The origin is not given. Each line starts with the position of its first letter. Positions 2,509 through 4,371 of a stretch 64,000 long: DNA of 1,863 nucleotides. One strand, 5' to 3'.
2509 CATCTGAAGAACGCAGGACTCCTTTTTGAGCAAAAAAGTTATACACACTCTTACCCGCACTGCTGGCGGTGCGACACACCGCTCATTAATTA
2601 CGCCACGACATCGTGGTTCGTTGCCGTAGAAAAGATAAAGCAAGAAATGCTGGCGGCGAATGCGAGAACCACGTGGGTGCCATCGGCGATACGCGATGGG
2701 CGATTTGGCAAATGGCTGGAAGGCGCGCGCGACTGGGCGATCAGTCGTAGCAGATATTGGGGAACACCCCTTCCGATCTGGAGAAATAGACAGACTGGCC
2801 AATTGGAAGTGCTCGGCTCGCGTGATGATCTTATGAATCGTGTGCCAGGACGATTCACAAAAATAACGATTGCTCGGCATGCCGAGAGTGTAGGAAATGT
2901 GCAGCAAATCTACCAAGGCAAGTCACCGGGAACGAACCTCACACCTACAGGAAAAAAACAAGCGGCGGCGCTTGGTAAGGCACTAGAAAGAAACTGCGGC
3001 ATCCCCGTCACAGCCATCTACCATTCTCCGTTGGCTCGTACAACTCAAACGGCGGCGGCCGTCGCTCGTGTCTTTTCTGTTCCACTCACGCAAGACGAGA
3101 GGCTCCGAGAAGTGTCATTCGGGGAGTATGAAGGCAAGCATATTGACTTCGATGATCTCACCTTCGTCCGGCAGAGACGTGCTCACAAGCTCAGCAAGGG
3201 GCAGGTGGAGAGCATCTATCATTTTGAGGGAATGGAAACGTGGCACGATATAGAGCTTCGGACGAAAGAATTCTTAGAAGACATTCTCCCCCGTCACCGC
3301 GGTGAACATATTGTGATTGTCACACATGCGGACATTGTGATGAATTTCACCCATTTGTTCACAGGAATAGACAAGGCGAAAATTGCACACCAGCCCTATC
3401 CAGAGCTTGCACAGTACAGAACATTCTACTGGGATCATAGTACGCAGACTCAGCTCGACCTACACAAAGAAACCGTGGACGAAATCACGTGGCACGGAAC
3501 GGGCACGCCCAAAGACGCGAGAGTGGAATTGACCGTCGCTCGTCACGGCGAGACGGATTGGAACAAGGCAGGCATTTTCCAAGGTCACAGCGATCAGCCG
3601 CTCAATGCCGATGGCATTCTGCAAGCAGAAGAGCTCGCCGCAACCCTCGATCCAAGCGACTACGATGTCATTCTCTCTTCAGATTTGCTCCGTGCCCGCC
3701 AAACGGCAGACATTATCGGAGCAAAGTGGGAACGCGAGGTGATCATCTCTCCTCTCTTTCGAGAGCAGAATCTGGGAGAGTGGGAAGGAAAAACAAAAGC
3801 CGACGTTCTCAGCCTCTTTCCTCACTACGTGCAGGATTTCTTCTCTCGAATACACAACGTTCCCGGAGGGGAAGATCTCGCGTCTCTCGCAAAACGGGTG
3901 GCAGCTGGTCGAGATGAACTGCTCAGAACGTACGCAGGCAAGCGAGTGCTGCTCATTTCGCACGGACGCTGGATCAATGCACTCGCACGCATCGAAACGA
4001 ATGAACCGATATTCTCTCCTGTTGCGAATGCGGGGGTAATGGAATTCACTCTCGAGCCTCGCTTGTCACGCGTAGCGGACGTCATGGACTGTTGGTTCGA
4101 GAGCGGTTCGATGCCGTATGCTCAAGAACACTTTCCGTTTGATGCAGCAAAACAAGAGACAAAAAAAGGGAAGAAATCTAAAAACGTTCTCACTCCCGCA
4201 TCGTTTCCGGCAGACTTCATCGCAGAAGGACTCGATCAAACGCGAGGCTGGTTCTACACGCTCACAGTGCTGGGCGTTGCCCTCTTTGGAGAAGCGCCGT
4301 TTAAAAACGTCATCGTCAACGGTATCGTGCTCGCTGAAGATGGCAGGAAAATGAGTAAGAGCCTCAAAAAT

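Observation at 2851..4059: An essential IleRS carries two apparently catalytically complete histidine-phosphatase modules inside its catalytic core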

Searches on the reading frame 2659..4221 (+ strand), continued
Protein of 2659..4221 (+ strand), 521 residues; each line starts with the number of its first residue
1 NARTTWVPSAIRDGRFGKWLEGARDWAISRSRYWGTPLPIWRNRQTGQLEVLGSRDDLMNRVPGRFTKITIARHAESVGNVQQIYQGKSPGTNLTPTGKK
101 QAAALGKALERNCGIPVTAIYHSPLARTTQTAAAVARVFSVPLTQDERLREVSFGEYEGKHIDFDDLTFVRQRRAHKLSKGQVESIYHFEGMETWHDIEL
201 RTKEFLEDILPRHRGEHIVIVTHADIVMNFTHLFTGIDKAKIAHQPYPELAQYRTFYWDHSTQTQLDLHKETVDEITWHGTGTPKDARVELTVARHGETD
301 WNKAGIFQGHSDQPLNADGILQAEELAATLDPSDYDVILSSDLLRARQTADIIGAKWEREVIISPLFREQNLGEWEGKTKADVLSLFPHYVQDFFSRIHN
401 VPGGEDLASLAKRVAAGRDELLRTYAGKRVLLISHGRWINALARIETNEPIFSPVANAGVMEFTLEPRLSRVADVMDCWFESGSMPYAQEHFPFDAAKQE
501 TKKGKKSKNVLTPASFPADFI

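Call 64: search_protein_families(library=pfam, proteins=[P0280, P0310, P0341, P0331, P0300, P0253, P0363, P0325], max_evalue=0.0001)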
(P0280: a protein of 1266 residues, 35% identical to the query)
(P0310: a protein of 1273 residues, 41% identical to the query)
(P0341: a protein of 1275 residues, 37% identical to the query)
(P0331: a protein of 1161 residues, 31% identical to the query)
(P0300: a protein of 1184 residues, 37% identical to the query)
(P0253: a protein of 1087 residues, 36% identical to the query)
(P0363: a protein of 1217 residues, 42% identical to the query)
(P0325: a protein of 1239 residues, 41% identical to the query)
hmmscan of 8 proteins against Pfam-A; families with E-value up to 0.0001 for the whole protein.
P0280 (1266 aa): 5 families
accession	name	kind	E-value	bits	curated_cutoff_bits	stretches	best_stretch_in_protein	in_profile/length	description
PF00133.28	tRNA-synt_1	-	2.2e-128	429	22.7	2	31-561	2-274/414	tRNA synthetases class I (I, L, M and V)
PF08264.19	Anticodon_1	-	4.1e-28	98.6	25.1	1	966-1128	1-145/148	Anticodon-binding domain of tRNA ligase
PF00300.27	His_Phos_1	-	3.8e-25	89.1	21.7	1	561-729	1-159/194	Histidine phosphatase superfamily (branch 1)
PF09334.17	tRNA-synt_1g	-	7.8e-21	74.7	20.1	2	61-204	8-132/391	tRNA synthetases class I (M)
PF19302.4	DUF5915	-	7.2e-16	58.7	27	1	1167-1266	104-195/195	Domain of unknown function (DUF5915)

P0310 (1273 aa): 5 families
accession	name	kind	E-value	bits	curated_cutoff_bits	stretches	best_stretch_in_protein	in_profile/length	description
PF00133.28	tRNA-synt_1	-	1.2e-127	426.6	22.7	1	48-688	2-408/414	tRNA synthetases class I (I, L, M and V)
PF08264.19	Anticodon_1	-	5.1e-37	127.5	25.1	1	918-1062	1-145/148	Anticodon-binding domain of tRNA ligase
PF19302.4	DUF5915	-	3.4e-36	125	27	1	1078-1269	2-195/195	Domain of unknown function (DUF5915)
PF00300.27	His_Phos_1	-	2.3e-35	122.5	21.7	1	733-899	1-170/194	Histidine phosphatase superfamily (branch 1)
PF09334.17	tRNA-synt_1g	-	1.4e-19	70.6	20.1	2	574-698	243-371/391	tRNA synthetases class I (M)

P0341 (1275 aa): 5 families
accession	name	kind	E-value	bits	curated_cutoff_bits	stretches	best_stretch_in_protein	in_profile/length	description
PF00133.28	tRNA-synt_1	-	2e-140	468.7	22.7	2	20-524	2-268/414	tRNA synthetases class I (I, L, M and V)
PF19302.4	DUF5915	-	5.2e-39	134.3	27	1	1082-1264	2-193/195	Domain of unknown function (DUF5915)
PF00300.27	His_Phos_1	-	5.2e-32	111.5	21.7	1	531-698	3-168/194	Histidine phosphatase superfamily (branch 1)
PF08264.19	Anticodon_1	-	2.8e-29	102.3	25.1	1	918-1063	1-146/148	Anticodon-binding domain of tRNA ligase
PF09334.17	tRNA-synt_1g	-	6e-19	68.5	20.1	2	50-189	8-128/391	tRNA synthetases class I (M)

P0331 (1161 aa): 3 families
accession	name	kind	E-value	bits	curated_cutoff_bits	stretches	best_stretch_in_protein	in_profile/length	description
PF00300.27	His_Phos_1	-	9.9e-126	417.3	21.7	4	427-595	1-167/194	Histidine phosphatase superfamily (branch 1)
PF00133.28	tRNA-synt_1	-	1.6e-74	251.6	22.7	2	14-417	2-198/414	tRNA synthetases class I (I, L, M and V)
PF09334.17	tRNA-synt_1g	-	1e-12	48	20.1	1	42-185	8-135/391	tRNA synthetases class I (M)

P0300 (1184 aa): 5 families
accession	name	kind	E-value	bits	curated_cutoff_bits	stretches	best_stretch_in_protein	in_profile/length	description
PF00300.27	His_Phos_1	-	9.3e-68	228.2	21.7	2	636-833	1-190/194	Histidine phosphatase superfamily (branch 1)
PF00133.28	tRNA-synt_1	-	1e-57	196.3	22.7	2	452-595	277-412/414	tRNA synthetases class I (I, L, M and V)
PF08264.19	Anticodon_1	-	2.7e-25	89.4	25.1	1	832-976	1-145/148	Anticodon-binding domain of tRNA ligase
PF19302.4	DUF5915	-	3.1e-23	82.8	27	1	991-1183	3-194/195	Domain of unknown function (DUF5915)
PF09334.17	tRNA-synt_1g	-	1.8e-06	27.5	20.1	1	543-606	313-374/391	tRNA synthetases class I (M)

P0253 (1087 aa): 3 families
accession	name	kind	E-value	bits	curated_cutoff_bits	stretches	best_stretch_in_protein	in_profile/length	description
PF00133.28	tRNA-synt_1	-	1.5e-135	452.6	22.7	3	21-528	2-285/414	tRNA synthetases class I (I, L, M and V)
PF00300.27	His_Phos_1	-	6.9e-69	231.8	21.7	2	541-697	1-163/194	Histidine phosphatase superfamily (branch 1)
PF09334.17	tRNA-synt_1g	-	1.1e-16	61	20.1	2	51-190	8-128/391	tRNA synthetases class I (M)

P0363 (1217 aa): 5 families
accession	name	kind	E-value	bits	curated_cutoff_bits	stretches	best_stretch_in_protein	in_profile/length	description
PF00133.28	tRNA-synt_1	-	2.7e-132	441.9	22.7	2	19-541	2-327/414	tRNA synthetases class I (I, L, M and V)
PF00300.27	His_Phos_1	-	2.2e-35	122.5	21.7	1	542-705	2-166/194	Histidine phosphatase superfamily (branch 1)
PF08264.19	Anticodon_1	-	1.8e-34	119.2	25.1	1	869-1013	1-146/148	Anticodon-binding domain of tRNA ligase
PF19302.4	DUF5915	-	1.4e-32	113.3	27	1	1029-1213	2-194/195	Domain of unknown function (DUF5915)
PF09334.17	tRNA-synt_1g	-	2.8e-14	53.1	20.1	0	751-826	302-372/391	tRNA synthetases class I (M)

P0325 (1239 aa): 5 families
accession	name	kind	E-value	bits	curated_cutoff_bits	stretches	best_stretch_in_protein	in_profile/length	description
PF00133.28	tRNA-synt_1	-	1.5e-137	459.2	22.7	1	18-660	2-412/414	tRNA synthetases class I (I, L, M and V)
PF00300.27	His_Phos_1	-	3.7e-32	112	21.7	1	702-868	1-164/194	Histidine phosphatase superfamily (branch 1)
PF08264.19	Anticodon_1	-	6.5e-30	104.4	25.1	1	895-1039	1-145/148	Anticodon-binding domain of tRNA ligase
PF19302.4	DUF5915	-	2.8e-26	92.7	27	1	1052-1239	1-194/195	Domain of unknown function (DUF5915)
PF09334.17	tRNA-synt_1g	-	3.7e-19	69.2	20.1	2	603-673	307-376/391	tRNA synthetases class I (M)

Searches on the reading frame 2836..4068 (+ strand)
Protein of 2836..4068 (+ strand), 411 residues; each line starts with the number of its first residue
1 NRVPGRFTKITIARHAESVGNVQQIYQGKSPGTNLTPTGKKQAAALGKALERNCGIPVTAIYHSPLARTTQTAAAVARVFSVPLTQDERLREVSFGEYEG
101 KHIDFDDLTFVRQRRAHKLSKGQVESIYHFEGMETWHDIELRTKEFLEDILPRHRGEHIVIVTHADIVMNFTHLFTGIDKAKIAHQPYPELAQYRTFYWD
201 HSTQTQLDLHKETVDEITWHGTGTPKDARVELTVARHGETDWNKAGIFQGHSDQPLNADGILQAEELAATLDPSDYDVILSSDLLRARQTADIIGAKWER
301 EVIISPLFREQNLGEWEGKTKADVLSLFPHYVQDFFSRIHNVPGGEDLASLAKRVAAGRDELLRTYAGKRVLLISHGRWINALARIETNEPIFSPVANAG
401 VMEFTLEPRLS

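Call 59: predict_structure(alignment_id=A4)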
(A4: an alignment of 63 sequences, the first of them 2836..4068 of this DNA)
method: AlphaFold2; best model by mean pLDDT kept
length: 411 residues; sequences in the alignment: 63
mean_pLDDT: 90.9   pTM: 0.67
mean pLDDT of the five models: 90.9, 90.8, 90.0, 89.4, 88.7
residues with pLDDT >= 90: 300; 70-90: 82; 50-70: 29; < 50: 0
segments of 3 or more residues with pLDDT < 50: none
pLDDT, mean of each block of 10 residues (from residue 1): 82 98 93 98 98 92 98 98 97 91 75 73 75 91 96 95 96 94 89 96 82 62 87 98 96 97 98 98 98 98 98 95 89 66 89 95 98 97 86 84 92 65
secondary structure, 60 per line:
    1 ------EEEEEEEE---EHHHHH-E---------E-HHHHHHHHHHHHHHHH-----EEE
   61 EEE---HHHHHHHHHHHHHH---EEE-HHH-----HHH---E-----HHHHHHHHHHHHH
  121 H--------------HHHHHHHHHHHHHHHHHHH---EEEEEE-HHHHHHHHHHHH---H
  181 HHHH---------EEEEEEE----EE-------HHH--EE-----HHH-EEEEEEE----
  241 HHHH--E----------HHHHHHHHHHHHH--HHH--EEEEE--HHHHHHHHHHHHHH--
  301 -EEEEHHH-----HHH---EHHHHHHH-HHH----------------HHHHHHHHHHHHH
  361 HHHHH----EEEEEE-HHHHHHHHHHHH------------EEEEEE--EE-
elements in order: E7-14 H19-23 H37-52 E58-63 H67-80 E84-86 H108-121 H136-154 E158-163 H165-176 H180-184 E194-200 E230-236 H241-244 H258-270 E278-282 H285-298 E302-305 H321-327 H348-365 E370-375 H377-388 E401-406

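Call 62: fold_search(model_id=the predicted structure, library=pdb)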
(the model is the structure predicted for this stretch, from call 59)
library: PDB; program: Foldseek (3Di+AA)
matches with E <= 10: 1622; with E <= 0.001: 319
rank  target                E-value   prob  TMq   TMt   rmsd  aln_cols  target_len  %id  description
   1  6s2q_D                2.9e-15  1.00  0.41  0.78   2.2       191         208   28  Mycobacterial hydrolase 1 (released 2020-07-22)
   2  1h2e                  5.6e-15  1.00  0.41  0.78   3.8       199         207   29  BACILLUS STEAROTHERMOPHILUS PHOE (previously known as yhfr) in complex with phosphate (released 2002-08-12)
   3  6s2q_A                7.2e-15  1.00  0.40  0.74   2.4       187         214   28  Mycobacterial hydrolase 1 (released 2020-07-22)
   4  6s2q_C                1.2e-14  1.00  0.40  0.76   2.5       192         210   28  Mycobacterial hydrolase 1 (released 2020-07-22)
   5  3e9e_B                1.2e-14  1.00  0.36  0.60   4.2       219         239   26  Structure of full-length H11A mutant form of TIGAR from Danio rerio (released 2008-12-16)
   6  4qih_B                1.7e-14  1.00  0.40  0.79   2.2       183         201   29  The structure of mycobacterial glucosyl-3-phosphoglycerate phosphatase Rv2419c complexes with VO3 (released 2014-06-11)
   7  6nru_L                1.7e-14  1.00  0.38  0.73   4.5       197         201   26  Crystal Structure of the Alpha-ribazole Phosphatase from Shigella flexneri (released 2019-03-06)
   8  3e9d_A                1.8e-14  1.00  0.38  0.60   3.8       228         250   24  Structure of full-length TIGAR from Danio rerio (released 2008-12-16)
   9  4ij6_A                1.9e-14  1.00  0.42  0.80   3.2       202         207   25  Crystal Structure of a Novel-type Phosphoserine Phosphatase Mutant (H9A) from <i>Hydrogenobacter thermophilus</i> TK-6 (released 2013-03-20)
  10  6e4b_C                2.0e-14  1.00  0.38  0.73   4.5       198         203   24  The crystal structure of a putative alpha-ribazole-5'-P phosphatase from Escherichia coli str. K-12 substr. MG1655 (released 2018-09-12)
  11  3dcy                  2.3e-14  1.00  0.37  0.61   5.1       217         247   25  Crystal Structure a TP53-induced glycolysis and apoptosis regulator protein from Homo sapiens. (released 2008-07-15)
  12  1ebb                  2.4e-14  1.00  0.41  0.79   3.7       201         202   29  Bacillus stearothermophilus YhfR (released 2002-02-11)
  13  6m1x_D                2.6e-14  1.00  0.39  0.79   3.2       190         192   29  Crystal structure of Phosphoserine Phosphatase in complex with 3-Phosphoglyceric Acid from Entamoeba histolytica (released 2021-03-03)
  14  4ij6_B                2.8e-14  1.00  0.40  0.79   1.9       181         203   29  Crystal Structure of a Novel-type Phosphoserine Phosphatase Mutant (H9A) from <i>Hydrogenobacter thermophilus</i> TK-6 (released 2013-03-20)
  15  6s2r_A                2.8e-14  1.00  0.40  0.69   2.3       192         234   28  Mycobacterial hydrolase 2 (released 2020-07-15)
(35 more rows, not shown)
